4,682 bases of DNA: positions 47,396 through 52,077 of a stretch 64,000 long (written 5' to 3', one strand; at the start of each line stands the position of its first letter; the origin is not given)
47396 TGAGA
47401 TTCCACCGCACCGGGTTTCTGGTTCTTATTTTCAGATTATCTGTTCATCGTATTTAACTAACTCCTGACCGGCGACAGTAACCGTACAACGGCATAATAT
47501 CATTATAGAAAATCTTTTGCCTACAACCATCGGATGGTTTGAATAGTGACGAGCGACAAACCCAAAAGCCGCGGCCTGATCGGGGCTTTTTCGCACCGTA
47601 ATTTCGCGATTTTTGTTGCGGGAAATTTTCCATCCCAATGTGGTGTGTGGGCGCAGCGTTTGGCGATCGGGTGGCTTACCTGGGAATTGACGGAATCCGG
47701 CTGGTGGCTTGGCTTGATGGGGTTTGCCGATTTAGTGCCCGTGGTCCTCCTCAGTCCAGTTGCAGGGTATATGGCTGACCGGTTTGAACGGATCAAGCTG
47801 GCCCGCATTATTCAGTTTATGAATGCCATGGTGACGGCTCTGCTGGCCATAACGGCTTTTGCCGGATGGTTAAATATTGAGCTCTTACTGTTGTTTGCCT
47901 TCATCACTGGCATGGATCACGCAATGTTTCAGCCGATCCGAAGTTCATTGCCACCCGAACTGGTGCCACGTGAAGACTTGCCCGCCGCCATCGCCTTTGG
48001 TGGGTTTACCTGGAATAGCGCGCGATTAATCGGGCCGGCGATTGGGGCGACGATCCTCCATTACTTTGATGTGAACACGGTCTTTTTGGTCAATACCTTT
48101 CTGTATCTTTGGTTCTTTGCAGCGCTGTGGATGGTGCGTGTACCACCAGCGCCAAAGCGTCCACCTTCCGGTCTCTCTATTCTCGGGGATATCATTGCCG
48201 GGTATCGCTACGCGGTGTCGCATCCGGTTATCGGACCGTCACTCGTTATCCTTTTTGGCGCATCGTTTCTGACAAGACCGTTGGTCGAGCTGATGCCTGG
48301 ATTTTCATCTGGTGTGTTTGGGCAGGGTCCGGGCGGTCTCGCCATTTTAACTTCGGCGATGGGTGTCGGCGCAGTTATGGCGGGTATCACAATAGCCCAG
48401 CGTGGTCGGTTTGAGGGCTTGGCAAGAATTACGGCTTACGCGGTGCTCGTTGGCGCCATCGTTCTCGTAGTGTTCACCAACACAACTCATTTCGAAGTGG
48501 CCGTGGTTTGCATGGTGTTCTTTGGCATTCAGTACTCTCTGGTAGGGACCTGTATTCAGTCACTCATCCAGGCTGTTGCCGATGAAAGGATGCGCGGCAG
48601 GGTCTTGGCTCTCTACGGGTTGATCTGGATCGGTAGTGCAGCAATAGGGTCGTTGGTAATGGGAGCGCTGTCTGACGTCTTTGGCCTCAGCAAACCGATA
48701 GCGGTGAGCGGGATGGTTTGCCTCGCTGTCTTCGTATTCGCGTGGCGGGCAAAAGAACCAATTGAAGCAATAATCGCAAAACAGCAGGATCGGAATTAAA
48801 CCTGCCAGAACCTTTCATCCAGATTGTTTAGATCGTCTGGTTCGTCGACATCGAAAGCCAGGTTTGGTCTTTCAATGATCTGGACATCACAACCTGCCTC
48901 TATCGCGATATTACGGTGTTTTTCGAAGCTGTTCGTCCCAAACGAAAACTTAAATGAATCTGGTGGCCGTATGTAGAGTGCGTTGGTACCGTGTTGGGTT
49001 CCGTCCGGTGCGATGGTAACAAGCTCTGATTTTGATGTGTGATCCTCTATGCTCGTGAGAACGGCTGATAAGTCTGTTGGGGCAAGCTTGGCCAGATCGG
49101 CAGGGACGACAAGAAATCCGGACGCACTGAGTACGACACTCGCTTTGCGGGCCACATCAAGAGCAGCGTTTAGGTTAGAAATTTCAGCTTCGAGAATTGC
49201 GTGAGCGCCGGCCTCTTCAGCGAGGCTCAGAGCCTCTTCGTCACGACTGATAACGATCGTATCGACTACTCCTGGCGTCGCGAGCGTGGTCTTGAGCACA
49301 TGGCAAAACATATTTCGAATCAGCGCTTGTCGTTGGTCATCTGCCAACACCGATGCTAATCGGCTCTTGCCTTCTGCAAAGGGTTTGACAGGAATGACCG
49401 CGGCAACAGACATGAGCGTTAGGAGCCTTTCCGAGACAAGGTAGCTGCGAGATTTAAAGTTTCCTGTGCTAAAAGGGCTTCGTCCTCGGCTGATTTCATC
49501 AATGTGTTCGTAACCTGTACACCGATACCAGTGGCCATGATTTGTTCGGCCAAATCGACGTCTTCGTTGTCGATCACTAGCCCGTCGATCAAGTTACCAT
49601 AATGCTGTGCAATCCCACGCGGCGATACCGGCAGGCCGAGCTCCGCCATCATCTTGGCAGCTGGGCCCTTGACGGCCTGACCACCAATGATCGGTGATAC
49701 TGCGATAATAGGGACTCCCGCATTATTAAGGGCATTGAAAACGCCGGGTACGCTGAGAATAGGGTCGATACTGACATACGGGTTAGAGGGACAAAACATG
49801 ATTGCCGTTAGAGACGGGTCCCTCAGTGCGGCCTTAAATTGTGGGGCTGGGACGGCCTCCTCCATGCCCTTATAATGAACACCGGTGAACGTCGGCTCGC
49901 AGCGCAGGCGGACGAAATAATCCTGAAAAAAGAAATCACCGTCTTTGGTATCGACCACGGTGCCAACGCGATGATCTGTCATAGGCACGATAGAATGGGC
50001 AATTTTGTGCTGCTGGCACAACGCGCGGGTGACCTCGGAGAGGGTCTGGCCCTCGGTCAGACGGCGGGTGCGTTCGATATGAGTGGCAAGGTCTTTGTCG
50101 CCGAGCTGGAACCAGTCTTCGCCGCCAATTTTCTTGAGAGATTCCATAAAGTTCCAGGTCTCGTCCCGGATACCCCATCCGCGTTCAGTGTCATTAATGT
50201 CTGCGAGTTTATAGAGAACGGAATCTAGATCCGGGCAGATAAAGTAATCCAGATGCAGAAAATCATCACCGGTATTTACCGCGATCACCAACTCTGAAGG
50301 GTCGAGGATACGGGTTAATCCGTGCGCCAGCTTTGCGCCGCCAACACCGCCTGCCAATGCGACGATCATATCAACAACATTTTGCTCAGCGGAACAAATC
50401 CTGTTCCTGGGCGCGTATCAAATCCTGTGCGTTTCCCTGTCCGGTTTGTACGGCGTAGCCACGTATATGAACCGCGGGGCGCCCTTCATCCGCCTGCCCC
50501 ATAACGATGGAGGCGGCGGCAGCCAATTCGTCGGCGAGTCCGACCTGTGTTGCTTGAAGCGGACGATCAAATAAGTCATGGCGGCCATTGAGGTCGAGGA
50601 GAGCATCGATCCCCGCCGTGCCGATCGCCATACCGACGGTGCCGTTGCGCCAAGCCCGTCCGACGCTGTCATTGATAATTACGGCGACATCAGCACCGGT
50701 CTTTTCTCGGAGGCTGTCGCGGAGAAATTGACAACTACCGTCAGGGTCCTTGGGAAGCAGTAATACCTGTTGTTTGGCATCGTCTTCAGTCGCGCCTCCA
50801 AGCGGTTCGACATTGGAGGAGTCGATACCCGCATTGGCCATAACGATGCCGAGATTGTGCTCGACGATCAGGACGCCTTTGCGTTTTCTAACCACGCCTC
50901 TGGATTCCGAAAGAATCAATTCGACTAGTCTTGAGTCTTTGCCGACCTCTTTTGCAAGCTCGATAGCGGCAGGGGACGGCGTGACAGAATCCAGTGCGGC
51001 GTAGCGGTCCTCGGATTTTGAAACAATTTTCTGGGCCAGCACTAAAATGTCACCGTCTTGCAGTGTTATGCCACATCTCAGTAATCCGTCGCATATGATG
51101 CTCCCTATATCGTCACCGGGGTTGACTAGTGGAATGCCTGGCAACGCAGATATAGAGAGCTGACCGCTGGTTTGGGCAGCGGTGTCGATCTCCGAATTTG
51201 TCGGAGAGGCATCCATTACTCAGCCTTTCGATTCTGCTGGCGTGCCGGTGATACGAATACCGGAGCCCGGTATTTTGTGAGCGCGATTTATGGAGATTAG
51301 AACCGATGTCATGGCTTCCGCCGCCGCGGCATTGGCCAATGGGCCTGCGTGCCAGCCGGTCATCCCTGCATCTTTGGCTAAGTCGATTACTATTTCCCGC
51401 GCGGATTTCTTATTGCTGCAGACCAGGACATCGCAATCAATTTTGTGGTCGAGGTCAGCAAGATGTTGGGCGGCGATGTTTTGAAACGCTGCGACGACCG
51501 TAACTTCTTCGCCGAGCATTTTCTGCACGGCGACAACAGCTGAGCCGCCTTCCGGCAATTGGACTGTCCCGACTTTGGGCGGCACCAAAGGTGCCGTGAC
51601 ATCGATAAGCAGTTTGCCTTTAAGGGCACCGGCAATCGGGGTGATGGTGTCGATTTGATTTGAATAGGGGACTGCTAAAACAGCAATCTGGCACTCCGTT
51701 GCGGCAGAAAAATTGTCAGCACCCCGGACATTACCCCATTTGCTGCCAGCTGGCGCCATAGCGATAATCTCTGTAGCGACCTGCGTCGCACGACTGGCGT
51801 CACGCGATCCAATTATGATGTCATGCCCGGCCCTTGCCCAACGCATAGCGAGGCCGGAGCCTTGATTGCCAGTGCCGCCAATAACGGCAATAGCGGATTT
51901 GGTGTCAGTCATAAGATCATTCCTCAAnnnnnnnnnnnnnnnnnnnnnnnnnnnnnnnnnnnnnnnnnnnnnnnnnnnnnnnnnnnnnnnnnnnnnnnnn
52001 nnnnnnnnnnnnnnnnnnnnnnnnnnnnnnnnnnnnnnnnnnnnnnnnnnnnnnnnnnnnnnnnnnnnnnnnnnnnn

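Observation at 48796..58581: Coenzyme F420 biosynthesis operon placed back-to-back with a 2+2 cassette of opine-dehydrogenase-like and Mer/Fgd-like LLM enzymes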

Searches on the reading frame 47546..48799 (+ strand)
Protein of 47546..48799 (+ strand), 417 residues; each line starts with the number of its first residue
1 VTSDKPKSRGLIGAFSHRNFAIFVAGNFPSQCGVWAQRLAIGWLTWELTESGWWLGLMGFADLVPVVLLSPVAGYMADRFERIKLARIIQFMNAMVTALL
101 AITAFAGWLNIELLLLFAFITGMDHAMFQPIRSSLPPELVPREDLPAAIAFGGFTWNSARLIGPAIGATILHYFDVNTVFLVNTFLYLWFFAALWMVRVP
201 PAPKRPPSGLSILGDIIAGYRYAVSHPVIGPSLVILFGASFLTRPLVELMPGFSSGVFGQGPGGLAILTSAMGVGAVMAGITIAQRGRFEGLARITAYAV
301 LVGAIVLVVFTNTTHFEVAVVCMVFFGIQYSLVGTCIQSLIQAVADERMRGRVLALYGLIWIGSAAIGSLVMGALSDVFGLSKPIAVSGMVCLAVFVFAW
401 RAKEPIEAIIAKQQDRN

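Call 6: search_protein_families(library=pfam, proteins=[window:47546-48799:+])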
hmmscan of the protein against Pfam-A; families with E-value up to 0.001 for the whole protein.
window:47546-48799:+ (417 aa): 2 families
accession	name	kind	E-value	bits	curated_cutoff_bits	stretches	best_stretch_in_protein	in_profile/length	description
PF05977.19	MFS_3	-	1.2e-47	163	27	1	15-403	7-394/524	Transmembrane secretion effector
PF07690.21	MFS_1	-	2e-30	106.3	33.4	1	44-368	27-346/347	Major Facilitator Superfamily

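Call 30: search_protein_families(library=ncbifam, proteins=[window:47546-48799:+], max_evalue=0.00001)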
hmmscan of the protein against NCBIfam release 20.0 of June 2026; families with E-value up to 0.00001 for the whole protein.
window:47546-48799:+ (417 aa): 13 families
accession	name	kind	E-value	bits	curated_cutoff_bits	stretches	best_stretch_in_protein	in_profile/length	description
TIGR00900.1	2A0121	subfamily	2.6e-49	168.5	319.6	1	20-380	1-364/364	H+ Antiporter protein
NF007792.0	PRK10489.1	equivalog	8.5e-32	110.7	324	1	22-400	22-396/419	enterobactin transporter EntS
NF000246.1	macrolide_MefC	exception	5.1e-17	62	870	1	20-398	10-391/407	macrolide efflux MFS transporter Mef(C)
NF000245.1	macrolide_MefA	exception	8.2e-16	58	675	1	35-396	26-390/405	macrolide efflux MFS transporter Mef(A)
NF006386.0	PRK08633.1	equivalog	1.7e-15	55.9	1221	1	51-173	45-165/1147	acyl-[ACP]--phospholipid O-acyltransferase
TIGR00880.1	2_A_01_02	superfamily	2.1e-13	50.6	131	1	66-197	11-137/141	multidrug resistance protein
NF000051.1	macrolide_MefB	exception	8.6e-12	44.7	800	1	18-393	9-386/409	macrolide efflux MFS transporter Mef(B)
NF012178.0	tet_MFS_V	exception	2e-11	43.7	640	1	62-402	55-397/409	tetracycline efflux MFS transporter Tet(V)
NF005291.0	PRK06814.1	equivalog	3.6e-11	41.7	1349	1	63-309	62-310/1140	acyl-[ACP]--phospholipid O-acyltransferase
NF000154.1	macrolide_MefEN2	exception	1e-07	31.7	800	1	43-397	32-386/401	macrolide efflux MFS transporter Mef(En2)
NF052575.1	MFS_efflux_Tap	equivalog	5e-07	29.1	625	1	39-394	25-386/401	multidrug efflux MFS transporter Tap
NF007799.0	PRK10504.1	subfamily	2e-06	27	426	1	60-184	52-171/471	multidrug transporter subunit MdtD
NF053757.1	BclibactTpBcbE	equivalog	6.6e-06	25.3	600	1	66-379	50-366/394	bacillibactin exporter BcbE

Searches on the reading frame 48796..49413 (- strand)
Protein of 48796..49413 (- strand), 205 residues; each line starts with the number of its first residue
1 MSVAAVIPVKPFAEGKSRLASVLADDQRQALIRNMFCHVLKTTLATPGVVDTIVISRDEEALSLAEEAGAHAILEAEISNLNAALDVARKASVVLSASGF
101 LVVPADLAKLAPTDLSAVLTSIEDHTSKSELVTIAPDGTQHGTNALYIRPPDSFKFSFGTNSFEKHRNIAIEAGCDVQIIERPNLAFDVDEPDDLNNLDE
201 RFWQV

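Call 3: search_protein_families(library=pfam, proteins=[window:48796-49413:-])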
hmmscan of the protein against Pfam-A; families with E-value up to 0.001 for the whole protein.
window:48796-49413:- (205 aa): 1 family
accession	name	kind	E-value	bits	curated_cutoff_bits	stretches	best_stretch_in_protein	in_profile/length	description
PF01983.22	CofC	-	4.3e-27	95.2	22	1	5-197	3-181/217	Guanylyl transferase CofC like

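Call 4: search_protein_families(library=ncbifam, proteins=[window:48796-49413:-])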
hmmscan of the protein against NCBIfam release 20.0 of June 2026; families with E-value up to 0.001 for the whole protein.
window:48796-49413:- (205 aa): 2 families
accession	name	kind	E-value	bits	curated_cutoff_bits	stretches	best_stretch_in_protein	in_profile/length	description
TIGR03552.1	F420_cofC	equivalog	1.1e-44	152.4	105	1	5-198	2-187/196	2-phospho-L-lactate guanylyltransferase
TIGR04282.1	glyco_like_cofC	hypoth_equivalog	3e-05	23.9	134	1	15-195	13-189/189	TIGR04282 family arsenosugar biosynthesis glycosyltransferase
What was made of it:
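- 48796..49413 (-): cofC (2-phospho-L-lactate guanylyltransferase family; the linker substrate is not determined). TIGR03552 152 bits against a cut-off of 105; Pfam CofC (calls 3, 4)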

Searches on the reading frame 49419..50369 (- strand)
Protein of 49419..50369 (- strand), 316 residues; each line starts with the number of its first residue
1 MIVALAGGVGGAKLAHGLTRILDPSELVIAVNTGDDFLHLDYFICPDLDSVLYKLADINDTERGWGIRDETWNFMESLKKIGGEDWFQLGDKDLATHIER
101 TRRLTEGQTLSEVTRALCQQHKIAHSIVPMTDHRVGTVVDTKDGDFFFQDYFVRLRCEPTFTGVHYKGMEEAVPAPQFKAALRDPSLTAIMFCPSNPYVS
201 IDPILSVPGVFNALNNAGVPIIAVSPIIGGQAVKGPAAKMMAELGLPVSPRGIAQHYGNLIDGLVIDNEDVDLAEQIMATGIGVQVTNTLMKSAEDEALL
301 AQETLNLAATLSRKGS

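Call 3: search_protein_families(library=pfam, proteins=[window:49419-50369:-])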
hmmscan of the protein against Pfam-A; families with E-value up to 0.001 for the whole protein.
window:49419-50369:- (316 aa): 1 family
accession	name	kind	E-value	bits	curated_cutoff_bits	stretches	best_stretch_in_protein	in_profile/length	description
PF01933.23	CofD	-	1.9e-43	149.2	30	1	2-272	1-255/290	2-phospho-L-lactate transferase CofD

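Call 4: search_protein_families(library=ncbifam, proteins=[window:49419-50369:-])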
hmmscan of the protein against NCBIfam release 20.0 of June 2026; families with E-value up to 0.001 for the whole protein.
window:49419-50369:- (316 aa): 1 family
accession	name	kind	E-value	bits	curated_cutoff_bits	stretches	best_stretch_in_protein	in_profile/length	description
TIGR01819.1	F420_cofD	equivalog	2.3e-93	312.5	257.45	1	2-304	1-299/301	2-phospho-L-lactate transferase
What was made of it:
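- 49419..50369 (-): cofD (phospholactate transferase). TIGR01819 312 bits against a cut-off of 257 (call 4)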

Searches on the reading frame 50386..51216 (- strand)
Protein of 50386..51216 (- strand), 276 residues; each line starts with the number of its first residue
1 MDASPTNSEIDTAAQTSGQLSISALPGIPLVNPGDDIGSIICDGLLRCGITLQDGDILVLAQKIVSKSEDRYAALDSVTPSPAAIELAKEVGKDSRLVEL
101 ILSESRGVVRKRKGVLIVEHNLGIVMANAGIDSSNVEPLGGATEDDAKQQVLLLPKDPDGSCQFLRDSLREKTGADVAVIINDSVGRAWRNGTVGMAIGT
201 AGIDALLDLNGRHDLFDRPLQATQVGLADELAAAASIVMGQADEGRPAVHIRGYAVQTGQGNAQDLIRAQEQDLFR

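Call 3: search_protein_families(library=pfam, proteins=[window:50386-51216:-])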
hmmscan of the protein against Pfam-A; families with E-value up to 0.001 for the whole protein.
window:50386-51216:- (276 aa): 1 family
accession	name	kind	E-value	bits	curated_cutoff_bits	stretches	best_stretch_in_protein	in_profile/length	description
PF01996.21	F420_ligase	-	6.9e-77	258.3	25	1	28-253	4-218/218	F420-0:Gamma-glutamyl ligase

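Call 4: search_protein_families(library=ncbifam, proteins=[window:50386-51216:-])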
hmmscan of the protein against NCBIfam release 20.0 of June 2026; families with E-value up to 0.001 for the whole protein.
window:50386-51216:- (276 aa): 4 families
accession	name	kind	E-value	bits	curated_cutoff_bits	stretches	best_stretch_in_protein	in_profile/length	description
TIGR01916.1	F420_cofE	equivalog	6.6e-78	261.5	180.65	1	21-276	2-244/244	coenzyme F420-0:L-glutamate ligase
NF009809.0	PRK13293.1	equivalog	3.2e-76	256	274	1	20-276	3-244/253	coenzyme F420-0:L-glutamate ligase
NF009810.0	PRK13294.1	equivalog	2.5e-60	204.6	304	1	13-276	6-243/449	coenzyme F420-0:L-glutamate ligase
TIGR04132.1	intra_fol_E_lig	hypoth_equivalog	1.9e-21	76.6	350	1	98-250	57-199/241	putative folate metabolism gamma-glutamate ligase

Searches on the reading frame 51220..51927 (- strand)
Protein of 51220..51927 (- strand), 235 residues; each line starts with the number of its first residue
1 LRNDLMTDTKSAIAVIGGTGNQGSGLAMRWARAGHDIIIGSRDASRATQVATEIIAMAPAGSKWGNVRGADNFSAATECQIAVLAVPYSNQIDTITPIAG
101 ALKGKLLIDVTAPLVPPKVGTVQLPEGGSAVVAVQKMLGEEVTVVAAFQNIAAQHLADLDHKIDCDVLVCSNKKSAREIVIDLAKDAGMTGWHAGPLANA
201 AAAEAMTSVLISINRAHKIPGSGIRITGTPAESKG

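Call 3: search_protein_families(library=pfam, proteins=[window:51220-51927:-])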
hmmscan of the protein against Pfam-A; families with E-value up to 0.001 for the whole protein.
window:51220-51927:- (235 aa): 3 families
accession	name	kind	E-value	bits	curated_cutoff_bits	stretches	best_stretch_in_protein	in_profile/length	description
PF03807.23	F420_oxidored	-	1.4e-16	61.3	21.6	1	13-113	2-94/94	NADP oxidoreductase coenzyme F420-dependent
PF03446.21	NAD_binding_2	-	0.00039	20.9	21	1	13-111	2-93/161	NAD binding domain of 6-phosphogluconate dehydrogenase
PF05368.20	NmrA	-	0.00071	19.7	27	0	9-46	1-38/298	NmrA-like family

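Call 4: search_protein_families(library=ncbifam, proteins=[window:51220-51927:-])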
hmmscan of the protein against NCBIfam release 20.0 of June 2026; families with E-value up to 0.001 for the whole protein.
window:51220-51927:- (235 aa): 7 families
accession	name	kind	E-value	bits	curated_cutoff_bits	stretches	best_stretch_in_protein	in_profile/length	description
TIGR01915.1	npdG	equivalog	4.3e-61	206.7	149.8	1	13-226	3-220/220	NADPH-dependent F420 reductase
NF006408.0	PRK08655.1-2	equivalog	6.7e-09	35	422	1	9-112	5-99/441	prephenate dehydrogenase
NF006409.0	PRK08655.1-3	equivalog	7.7e-08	32.2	310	1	12-115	2-95/290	prephenate dehydrogenase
NF006410.0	PRK08655.1-4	equivalog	1.5e-05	24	498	1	10-141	4-126/446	prephenate dehydrogenase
NF006407.0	PRK08655.1-1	equivalog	7.1e-05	21.8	834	1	13-143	3-124/439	prephenate dehydrogenase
NF005873.0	PRK07814.1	equivalog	0.00012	21.6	346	1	11-103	10-99/263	SDR family oxidoreductase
NF009208.0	PRK12557.1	subfamily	0.00079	18.4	258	0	22-102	31-106/342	H(2)-dependent methylenetetrahydromethanopterin dehydrogenase-related protein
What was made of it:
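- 51220..51927 (-): npdG/fno (NADPH:F420 oxidoreductase). The likely true start is the ATG at 51912. TIGR01915 207 bits against a cut-off of 150 (call 4).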
